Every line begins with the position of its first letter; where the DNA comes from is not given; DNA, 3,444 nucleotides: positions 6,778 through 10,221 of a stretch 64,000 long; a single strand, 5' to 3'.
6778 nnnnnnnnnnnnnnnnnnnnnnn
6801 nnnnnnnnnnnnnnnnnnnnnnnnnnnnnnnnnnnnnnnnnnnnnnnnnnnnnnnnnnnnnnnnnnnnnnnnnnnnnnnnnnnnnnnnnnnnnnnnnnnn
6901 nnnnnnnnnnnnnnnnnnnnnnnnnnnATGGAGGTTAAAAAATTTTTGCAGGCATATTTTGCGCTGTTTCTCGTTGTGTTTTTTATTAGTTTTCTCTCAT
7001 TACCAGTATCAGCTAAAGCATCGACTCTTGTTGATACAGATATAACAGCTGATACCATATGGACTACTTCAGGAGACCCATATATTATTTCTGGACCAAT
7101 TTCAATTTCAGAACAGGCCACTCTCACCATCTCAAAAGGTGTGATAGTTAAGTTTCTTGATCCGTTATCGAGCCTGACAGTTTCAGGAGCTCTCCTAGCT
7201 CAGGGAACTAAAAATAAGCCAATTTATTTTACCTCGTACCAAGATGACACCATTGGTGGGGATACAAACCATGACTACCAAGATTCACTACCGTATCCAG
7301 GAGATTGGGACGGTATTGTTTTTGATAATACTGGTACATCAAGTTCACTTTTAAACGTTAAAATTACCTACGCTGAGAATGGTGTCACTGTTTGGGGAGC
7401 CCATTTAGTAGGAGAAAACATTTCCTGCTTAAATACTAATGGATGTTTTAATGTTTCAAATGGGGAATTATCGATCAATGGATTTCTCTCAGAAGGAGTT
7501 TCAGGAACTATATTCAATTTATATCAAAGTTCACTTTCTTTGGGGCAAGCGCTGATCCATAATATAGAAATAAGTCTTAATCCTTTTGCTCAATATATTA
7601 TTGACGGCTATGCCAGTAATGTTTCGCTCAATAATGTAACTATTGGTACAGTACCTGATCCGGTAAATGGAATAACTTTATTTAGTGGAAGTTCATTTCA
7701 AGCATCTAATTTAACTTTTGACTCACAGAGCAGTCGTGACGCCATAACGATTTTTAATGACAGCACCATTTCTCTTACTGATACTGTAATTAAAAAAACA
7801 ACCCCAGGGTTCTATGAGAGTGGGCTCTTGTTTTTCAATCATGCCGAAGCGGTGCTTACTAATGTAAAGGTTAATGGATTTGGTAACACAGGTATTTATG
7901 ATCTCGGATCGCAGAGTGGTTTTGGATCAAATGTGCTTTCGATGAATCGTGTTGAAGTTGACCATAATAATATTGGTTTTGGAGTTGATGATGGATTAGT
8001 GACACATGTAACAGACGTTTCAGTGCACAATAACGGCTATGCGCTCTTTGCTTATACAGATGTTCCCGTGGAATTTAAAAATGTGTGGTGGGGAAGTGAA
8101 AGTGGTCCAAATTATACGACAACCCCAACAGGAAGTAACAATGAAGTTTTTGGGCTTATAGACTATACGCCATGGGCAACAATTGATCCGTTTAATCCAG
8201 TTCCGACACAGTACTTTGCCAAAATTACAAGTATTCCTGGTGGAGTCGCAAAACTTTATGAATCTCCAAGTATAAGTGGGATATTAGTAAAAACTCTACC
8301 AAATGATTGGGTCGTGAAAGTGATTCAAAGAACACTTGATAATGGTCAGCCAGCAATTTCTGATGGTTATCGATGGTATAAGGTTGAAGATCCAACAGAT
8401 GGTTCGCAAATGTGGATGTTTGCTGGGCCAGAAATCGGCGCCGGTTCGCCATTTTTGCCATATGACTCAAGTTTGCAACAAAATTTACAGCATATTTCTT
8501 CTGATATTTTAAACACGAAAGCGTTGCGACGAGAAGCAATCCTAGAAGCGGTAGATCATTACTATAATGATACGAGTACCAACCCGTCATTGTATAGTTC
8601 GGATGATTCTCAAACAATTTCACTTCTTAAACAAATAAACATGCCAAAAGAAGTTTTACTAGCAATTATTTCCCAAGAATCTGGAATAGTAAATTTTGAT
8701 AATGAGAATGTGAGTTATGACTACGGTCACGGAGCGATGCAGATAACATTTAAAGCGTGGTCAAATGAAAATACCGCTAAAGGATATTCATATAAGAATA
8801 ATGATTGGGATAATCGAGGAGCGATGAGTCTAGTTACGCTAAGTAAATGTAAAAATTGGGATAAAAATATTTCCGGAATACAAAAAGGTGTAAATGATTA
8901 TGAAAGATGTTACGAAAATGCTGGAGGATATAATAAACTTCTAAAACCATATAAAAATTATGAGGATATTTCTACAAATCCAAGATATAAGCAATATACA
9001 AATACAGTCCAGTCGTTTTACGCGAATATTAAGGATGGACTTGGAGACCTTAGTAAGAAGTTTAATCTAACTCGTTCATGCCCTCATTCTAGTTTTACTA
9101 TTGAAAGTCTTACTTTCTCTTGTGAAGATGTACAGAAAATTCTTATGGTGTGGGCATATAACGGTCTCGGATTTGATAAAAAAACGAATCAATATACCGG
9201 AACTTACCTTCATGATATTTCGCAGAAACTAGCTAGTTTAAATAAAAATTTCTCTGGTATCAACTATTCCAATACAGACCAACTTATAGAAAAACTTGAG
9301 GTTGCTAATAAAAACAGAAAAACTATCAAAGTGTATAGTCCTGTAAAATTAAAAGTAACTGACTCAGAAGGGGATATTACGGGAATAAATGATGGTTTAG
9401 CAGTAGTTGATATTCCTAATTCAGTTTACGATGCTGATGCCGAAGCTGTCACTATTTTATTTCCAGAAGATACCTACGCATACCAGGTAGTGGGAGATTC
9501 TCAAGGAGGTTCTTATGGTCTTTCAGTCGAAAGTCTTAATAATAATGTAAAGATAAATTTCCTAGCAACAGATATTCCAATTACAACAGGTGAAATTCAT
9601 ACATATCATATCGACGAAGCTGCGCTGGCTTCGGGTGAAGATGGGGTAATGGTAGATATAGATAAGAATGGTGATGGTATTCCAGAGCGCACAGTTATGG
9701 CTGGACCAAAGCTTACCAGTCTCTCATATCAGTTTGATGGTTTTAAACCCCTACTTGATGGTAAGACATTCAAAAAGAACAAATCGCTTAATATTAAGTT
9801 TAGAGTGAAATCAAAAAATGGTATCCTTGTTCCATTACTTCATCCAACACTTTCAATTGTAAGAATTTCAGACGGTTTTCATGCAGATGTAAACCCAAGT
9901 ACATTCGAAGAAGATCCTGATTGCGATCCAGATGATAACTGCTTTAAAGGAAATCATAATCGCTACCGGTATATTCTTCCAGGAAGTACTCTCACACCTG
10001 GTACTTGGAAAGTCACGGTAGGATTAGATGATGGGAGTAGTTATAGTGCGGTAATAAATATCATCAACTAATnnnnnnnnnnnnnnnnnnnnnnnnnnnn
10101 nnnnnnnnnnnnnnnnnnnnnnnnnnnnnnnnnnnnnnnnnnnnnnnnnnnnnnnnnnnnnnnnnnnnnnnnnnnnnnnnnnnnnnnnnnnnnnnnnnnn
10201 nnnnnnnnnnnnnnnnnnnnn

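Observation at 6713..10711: Giant secreted beta-helix/SH3b/SLT lytic-transglycosylase protein divergent from a C39-like peptidase across a 36-bp perfect palindrome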

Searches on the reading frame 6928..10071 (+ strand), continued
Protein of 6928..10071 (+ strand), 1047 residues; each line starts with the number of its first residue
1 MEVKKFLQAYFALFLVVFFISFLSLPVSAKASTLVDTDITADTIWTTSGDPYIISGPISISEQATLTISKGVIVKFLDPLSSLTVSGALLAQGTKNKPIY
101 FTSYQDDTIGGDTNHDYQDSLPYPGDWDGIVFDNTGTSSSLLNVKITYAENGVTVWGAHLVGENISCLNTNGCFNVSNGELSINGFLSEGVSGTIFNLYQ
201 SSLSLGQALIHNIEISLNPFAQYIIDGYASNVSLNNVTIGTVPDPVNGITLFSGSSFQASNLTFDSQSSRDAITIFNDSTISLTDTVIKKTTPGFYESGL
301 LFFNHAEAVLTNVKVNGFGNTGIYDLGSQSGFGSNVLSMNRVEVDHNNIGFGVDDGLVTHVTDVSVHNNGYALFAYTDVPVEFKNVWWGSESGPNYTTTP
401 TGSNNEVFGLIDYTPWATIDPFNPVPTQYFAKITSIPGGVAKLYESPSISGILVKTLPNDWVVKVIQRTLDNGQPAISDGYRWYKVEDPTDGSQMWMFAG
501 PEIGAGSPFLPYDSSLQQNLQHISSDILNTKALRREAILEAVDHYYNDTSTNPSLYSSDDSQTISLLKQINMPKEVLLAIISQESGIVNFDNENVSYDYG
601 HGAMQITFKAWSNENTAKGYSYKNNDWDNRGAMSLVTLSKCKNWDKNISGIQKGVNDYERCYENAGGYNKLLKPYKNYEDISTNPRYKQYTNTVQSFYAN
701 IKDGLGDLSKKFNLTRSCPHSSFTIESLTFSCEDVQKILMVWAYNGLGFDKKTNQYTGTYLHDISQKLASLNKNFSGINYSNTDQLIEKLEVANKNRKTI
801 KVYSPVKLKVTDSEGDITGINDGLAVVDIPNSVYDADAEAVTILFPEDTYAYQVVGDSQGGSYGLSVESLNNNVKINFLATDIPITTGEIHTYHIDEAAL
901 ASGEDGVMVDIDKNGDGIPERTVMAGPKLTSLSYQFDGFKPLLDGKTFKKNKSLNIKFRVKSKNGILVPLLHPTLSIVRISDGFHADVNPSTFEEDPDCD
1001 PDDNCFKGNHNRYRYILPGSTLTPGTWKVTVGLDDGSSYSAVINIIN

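Call 47: fold_search(model_id=the predicted structure, library=pdb)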
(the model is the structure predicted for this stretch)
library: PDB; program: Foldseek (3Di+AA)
matches with E <= 10: 1961; with E <= 0.001: 4
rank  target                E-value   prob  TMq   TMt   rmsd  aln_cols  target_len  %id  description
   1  6eg1_A                4.1e-04  0.99  0.07  0.25  16.4       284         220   12  Crystal structure of Dpr2 Ig1-Ig2 in complex with DIP-Theta Ig1-Ig3 (released 2018-11-28)
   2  7ahs_B                4.2e-04  0.99  0.08  0.23  21.1       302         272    8  titin-N2A Ig81-Ig83 (released 2021-03-24)
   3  8r3w_R                6.5e-04  0.98  0.07  0.23  18.0       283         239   10  Crystal structure of a homospecific CR57 diabody (released 2024-11-06)
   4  6eg1_C                7.0e-04  0.99  0.07  0.25  15.7       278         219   12  Crystal structure of Dpr2 Ig1-Ig2 in complex with DIP-Theta Ig1-Ig3 (released 2018-11-28)
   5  1eut                  1.0e-03  0.99  0.07  0.11  17.6       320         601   11  SIALIDASE, LARGE 68KD FORM, COMPLEXED WITH GALACTOSE (released 1997-01-11)
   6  4wrl_C                1.1e-03  0.98  0.09  0.24  14.9       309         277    7  Structure of the human CSF-1:CSF-1R complex (released 2015-08-12)
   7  7ahs_A                1.4e-03  0.99  0.08  0.24  21.3       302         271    8  titin-N2A Ig81-Ig83 (released 2021-03-24)
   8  2f8v_D                1.4e-03  0.99  0.08  0.30  14.8       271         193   11  Structure of full length telethonin in complex with the N-terminus of titin (released 2006-06-27)
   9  1ya5_B                1.8e-03  0.99  0.08  0.27  13.8       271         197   10  Crystal structure of the titin domains z1z2 in complex with telethonin (released 2005-12-20)
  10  9ijj_C                1.8e-03  0.84  0.07  0.08  20.1       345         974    9  In situ structure of the central apparatus in mouse sperm axoneme. (released 2025-06-04)
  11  2hvj_A                2.5e-03  0.99  0.09  0.27  12.1       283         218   10  Crystal structure of KcsA-Fab-TBA complex in low K+ (released 2007-02-20)
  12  7sqc_F0               2.6e-03  0.90  0.07  0.19  22.5       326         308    8  Ciliary C1 central pair apparatus isolated from Chlamydomonas reinhardtii (released 2022-04-13)
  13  9ijj_E                2.7e-03  0.91  0.08  0.14  19.8       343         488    8  In situ structure of the central apparatus in mouse sperm axoneme. (released 2025-06-04)
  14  7s13_D                4.1e-03  1.00  0.07  0.40   9.7       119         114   14  Crystal structure of Fab in complex with mouse CD96 dimer (released 2021-10-20)
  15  2bzd_C                4.3e-03  0.95  0.07  0.12  16.9       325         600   11  Galactose recognition by the carbohydrate-binding module of a bacterial sialidase. (released 2005-08-19)
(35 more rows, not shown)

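Call 82: search_protein_families(library=ncbifam, alignment_id=A1, max_evalue=0.01)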
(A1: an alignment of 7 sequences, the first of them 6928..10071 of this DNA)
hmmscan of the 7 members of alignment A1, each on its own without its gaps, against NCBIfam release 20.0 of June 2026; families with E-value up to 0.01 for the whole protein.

A. member 1, window:6928-10071:+ (1047 aa): 1 family
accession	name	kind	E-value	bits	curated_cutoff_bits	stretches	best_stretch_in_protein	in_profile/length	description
NF038114.1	rightmost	domain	0.00045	20.5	35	1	946-1044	14-111/113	PxKF domain-containing protein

B. families by the number of members that match (of 7 scanned): 2 families
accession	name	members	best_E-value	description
NF047446.1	barrel_OmpL47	2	0.00034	OmpL47-type beta-barrel domain-containing protein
NF038114.1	rightmost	1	0.00045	PxKF domain-containing protein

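Call 96: find_encoding_contigs(protein=P0023, flank=5000, max_places=2)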
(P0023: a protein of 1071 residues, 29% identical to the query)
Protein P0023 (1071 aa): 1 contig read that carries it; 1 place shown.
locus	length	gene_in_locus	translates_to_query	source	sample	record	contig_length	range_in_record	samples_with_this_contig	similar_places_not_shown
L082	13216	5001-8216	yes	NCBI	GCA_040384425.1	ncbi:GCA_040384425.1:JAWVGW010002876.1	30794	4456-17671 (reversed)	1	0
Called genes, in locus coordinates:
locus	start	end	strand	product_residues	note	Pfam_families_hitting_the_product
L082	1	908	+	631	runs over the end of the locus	PF00012:HSP70, PF06723:MreB_Mbl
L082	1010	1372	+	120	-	-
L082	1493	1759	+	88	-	PF00903:Glyoxalase (weak), PF22677:Ble-like_N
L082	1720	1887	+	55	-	-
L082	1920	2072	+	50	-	-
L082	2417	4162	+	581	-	PF02689:Herpes_Helicase (faint), PF05970:PIF1, PF13245:AAA_19, PF13401:AAA_22, PF13604:AAA_30, PF21530:Pif1_2B_dom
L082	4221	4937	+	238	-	-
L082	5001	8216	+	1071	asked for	PF02450:LCAT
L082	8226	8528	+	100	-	-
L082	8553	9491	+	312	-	PF00389:2-Hacid_dh, PF02826:2-Hacid_dh_C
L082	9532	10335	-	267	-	-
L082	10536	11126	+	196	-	PF01625:PMSR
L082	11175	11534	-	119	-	-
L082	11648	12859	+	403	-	PF00817:IMS, PF11799:IMS_C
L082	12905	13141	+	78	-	-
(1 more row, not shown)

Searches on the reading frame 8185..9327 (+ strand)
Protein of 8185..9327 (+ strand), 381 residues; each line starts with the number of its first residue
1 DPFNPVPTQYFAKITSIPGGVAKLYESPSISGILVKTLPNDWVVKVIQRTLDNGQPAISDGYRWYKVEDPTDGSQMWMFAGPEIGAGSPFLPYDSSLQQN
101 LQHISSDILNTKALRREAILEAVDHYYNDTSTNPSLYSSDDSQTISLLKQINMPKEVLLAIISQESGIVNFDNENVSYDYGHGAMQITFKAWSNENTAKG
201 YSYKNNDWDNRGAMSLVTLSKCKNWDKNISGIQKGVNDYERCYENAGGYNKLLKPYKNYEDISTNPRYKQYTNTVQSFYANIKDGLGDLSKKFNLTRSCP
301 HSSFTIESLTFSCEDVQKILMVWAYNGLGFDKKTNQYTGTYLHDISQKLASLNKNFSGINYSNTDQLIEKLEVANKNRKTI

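Call 23: find_homologous_proteins(query=A2, max_evalue=0.01)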
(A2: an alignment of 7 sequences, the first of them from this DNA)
Query A2 (7 sequences) (381 aa, profile of the alignment): 7 proteins with E <= 0.01 among 6627 candidates.
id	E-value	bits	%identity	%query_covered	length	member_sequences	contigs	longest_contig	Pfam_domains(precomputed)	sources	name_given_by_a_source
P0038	2.5e-103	364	48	64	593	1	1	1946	-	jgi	-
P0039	1.1e-91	326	41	96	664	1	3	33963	-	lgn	-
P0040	1.5e-85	306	50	59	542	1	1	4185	-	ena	-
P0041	2.3e-83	299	38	96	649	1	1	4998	-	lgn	-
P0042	1.8e-73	266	35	96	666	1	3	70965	PF08239.18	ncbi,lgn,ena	-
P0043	2.1e-49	187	38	66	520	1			PF13385.14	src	-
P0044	2.7e-14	71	50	17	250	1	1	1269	-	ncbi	-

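Call 24: search_solved_structures(query=A2, max_evalue=10, show_alignments=4)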
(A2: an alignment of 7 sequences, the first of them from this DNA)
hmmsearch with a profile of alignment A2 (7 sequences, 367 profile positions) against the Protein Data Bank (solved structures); distinct sequences matched with E-value up to 10: 0.

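Call 26: search_protein_families(library=pfam, proteins=[P0038, P0039, P0040, P0041, P0042, P0043, P0044], max_evalue=0.1)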
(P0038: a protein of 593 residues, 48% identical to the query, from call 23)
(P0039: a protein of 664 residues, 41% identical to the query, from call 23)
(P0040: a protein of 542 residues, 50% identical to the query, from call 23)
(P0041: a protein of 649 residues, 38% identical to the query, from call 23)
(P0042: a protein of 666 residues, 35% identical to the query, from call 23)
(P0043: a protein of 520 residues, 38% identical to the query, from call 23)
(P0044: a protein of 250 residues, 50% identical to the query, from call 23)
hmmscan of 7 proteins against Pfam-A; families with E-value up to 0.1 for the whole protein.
P0038 (593 aa): 0 families

P0039 (664 aa): 1 family
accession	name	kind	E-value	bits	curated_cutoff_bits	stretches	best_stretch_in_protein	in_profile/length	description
PF08239.17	SH3_3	-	0.0017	18.9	27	1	187-242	5-49/54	Bacterial SH3 domain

P0040 (542 aa): 3 families
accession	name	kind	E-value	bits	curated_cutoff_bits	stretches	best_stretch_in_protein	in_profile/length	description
PF19077.6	Big_13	-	0.0055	17.6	27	1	402-423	75-97/102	Bacterial Ig-like domain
PF18981.6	InlK_D3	-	0.046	14.2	25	1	397-425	44-73/75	Internalin K domain (D3/D4)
PF13750.12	Big_3_3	-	0.054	13.6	27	0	402-423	122-143/157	Bacterial Ig-like domain (group 3)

P0041 (649 aa): 1 family
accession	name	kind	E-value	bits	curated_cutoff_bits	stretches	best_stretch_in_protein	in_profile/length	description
PF18708.6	MapZ_C2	-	0.092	13.4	27.6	1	172-215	50-92/94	MapZ extracellular C-terminal domain 2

P0042 (666 aa): 1 family
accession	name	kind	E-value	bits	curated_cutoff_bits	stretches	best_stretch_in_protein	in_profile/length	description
PF08239.17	SH3_3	-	2.8e-06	27.9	27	1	203-262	3-51/54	Bacterial SH3 domain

P0043 (520 aa): 3 families
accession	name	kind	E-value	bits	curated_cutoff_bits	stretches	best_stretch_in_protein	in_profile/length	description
PF13385.13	Laminin_G_3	-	1.4e-15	58.2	27.6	1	119-258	11-151/151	Concanavalin A-like lectin/glucanases superfamily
PF02973.23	Sialidase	-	0.03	14.3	26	1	234-259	158-183/189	Sialidase, N-terminal domain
PF00354.24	Pentaxin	-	0.046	13.9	25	0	166-265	64-171/194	Pentaxin family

P0044 (250 aa): 1 family
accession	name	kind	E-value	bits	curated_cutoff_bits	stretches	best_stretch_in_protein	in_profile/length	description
PF09972.14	DUF2207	-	0.0039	17.9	24.4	1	113-185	74-123/172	Predicted membrane protein (DUF2207) N-terminal domain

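Call 41: find_encoding_contigs(protein=P0042, flank=4000, max_places=2)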
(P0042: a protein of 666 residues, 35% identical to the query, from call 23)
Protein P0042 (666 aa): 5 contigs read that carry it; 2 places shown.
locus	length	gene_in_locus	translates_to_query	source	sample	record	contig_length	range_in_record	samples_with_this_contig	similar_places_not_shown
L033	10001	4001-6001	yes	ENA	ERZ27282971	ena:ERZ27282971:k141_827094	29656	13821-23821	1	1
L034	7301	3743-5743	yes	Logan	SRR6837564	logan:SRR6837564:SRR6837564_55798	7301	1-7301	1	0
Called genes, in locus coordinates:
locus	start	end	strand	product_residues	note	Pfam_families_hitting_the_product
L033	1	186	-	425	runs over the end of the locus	PF01943:Polysacc_synt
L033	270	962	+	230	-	PF13489:Methyltransf_23, PF13847:Methyltransf_31 (weak), PF08241:Methyltransf_11 (weak), PF08242:Methyltransf_12 (faint)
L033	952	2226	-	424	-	PF02397:Bac_transf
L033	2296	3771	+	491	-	PF25984:BSH_YknX (faint), PF25989:YknX_C (faint), PF25973:BSH_CzcB, PF25990:Beta-barrel_YknX (weak)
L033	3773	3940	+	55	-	-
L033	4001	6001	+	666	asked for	PF08239:SH3_3 (weak)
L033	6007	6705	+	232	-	-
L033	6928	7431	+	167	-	PF00466:Ribosomal_L10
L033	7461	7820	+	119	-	PF16320:Ribosomal_L12_N, PF00542:Ribosomal_L12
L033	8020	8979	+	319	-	PF01909:NTP_transf_2 (weak), PF18765:Polbeta (weak)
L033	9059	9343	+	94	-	PF01541:GIY-YIG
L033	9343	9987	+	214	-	-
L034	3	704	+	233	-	?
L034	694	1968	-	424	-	PF02397:Bac_transf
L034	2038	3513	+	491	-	PF25984:BSH_YknX (faint), PF25989:YknX_C (faint), PF25973:BSH_CzcB, PF25990:Beta-barrel_YknX (weak)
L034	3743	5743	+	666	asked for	PF08239:SH3_3 (weak)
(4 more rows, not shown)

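Call 42: find_encoding_contigs(protein=P0039, flank=4000, max_places=2)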
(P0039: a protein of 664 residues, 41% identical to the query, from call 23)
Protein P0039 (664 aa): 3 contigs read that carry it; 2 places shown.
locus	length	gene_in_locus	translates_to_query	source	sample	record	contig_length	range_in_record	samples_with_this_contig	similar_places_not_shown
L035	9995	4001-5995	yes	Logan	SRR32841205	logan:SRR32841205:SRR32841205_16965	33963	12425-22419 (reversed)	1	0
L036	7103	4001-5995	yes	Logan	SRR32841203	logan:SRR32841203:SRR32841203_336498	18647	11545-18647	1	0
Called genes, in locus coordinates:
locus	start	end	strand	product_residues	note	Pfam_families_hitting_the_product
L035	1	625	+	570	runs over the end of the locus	PF05157:MshEN, PF00437:T2SSE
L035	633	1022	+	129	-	PF00072:Response_reg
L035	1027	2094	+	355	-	PF00437:T2SSE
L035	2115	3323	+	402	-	PF28597:T2SSF_N, PF00482:T2SSF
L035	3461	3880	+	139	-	PF07963:N_methyl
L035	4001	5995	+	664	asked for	-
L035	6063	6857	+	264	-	PF06750:A24_N_bact, PF01478:Peptidase_A24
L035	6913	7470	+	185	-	-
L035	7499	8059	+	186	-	PF07963:N_methyl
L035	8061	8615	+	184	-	-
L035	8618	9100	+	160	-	-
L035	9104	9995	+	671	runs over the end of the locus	PF22745:Nlig-Ia, PF01653:DNA_ligase_aden, PF03120:OB_DNA_ligase, PF00633:HHH (faint), PF12826:HHH_2, PF14520:HHH_5 (weak), PF00533:BRCT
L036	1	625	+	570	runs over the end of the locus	PF05157:MshEN, PF00437:T2SSE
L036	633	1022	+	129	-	PF00072:Response_reg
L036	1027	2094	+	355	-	PF00437:T2SSE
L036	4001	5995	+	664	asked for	-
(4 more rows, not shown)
